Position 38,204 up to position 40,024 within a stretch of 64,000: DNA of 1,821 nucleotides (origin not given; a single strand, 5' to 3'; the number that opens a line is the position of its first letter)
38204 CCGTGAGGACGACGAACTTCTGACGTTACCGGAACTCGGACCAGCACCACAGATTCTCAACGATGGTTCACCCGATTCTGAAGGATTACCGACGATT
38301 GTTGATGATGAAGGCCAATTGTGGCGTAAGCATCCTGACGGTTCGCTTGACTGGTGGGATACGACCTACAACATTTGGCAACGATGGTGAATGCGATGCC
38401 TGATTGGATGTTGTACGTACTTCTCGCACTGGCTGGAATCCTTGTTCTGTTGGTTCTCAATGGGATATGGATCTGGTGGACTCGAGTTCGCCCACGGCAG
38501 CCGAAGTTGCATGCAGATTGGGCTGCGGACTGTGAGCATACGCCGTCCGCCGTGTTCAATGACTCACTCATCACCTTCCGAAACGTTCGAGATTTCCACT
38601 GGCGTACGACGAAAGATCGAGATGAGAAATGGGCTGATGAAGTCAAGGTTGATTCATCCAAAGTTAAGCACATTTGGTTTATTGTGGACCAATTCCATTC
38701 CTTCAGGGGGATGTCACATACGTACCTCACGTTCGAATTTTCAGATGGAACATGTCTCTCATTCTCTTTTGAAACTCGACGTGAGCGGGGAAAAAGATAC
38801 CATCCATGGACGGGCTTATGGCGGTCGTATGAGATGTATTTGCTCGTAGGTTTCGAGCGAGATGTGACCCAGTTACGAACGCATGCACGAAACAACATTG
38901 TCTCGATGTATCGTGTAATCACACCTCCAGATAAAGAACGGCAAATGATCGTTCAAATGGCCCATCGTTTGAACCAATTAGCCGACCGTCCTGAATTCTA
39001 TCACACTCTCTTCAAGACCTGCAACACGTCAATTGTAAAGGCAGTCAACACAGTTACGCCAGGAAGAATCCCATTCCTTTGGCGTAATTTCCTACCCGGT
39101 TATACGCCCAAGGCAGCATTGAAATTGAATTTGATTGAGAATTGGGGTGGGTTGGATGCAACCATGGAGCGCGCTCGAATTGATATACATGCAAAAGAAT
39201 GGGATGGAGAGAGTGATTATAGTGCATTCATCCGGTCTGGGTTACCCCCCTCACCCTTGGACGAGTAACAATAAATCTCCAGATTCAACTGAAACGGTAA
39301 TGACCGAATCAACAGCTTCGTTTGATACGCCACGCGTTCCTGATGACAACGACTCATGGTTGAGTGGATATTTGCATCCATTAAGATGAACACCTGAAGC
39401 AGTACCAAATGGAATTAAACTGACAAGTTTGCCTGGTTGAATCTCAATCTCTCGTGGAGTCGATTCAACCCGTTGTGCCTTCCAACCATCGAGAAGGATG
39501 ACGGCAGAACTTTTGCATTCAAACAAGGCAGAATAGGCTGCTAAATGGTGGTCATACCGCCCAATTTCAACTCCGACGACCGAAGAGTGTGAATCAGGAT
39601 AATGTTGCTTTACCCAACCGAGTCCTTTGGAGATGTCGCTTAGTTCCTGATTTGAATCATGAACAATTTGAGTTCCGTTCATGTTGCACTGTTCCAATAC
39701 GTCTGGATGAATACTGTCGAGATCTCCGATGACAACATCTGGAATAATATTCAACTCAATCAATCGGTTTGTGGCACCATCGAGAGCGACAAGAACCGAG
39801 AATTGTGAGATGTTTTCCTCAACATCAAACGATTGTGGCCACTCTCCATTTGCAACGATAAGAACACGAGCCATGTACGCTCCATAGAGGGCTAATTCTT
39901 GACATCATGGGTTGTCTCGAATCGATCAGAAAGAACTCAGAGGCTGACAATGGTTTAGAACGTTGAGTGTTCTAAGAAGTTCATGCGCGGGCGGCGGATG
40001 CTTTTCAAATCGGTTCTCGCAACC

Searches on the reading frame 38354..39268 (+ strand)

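Call 6: search_protein_families(library=pfam, proteins=[window:38354-39268:+], max_evalue=0.01)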
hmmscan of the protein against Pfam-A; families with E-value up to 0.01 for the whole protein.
window:38354-39268:+ (304 aa): 1 family
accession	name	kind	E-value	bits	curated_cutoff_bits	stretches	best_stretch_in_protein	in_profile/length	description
PF13387.12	Lnb_N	-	2.6e-24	86.2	22.2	1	91-247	3-173/175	Lnb N-terminal periplasmic domain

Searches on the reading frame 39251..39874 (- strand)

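Call 6: search_protein_families(library=pfam, proteins=[window:39251-39874:-], max_evalue=0.01)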
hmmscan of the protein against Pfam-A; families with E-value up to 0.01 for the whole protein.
window:39251-39874:- (207 aa): 3 families
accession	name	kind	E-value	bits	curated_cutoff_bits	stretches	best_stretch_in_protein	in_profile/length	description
PF04263.21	TPK_catalytic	-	1.7e-21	76.7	30.7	1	20-123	3-107/113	Thiamin pyrophosphokinase, catalytic domain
PF04265.19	TPK_B1_binding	-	1.3e-12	47.6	22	1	146-199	9-65/67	Thiamin pyrophosphokinase, vitamin B1 binding domain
PF01973.23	MptE-like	-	0.00053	20.2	34.6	1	26-74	51-101/171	6-hydroxymethylpterin diphosphokinase MptE-like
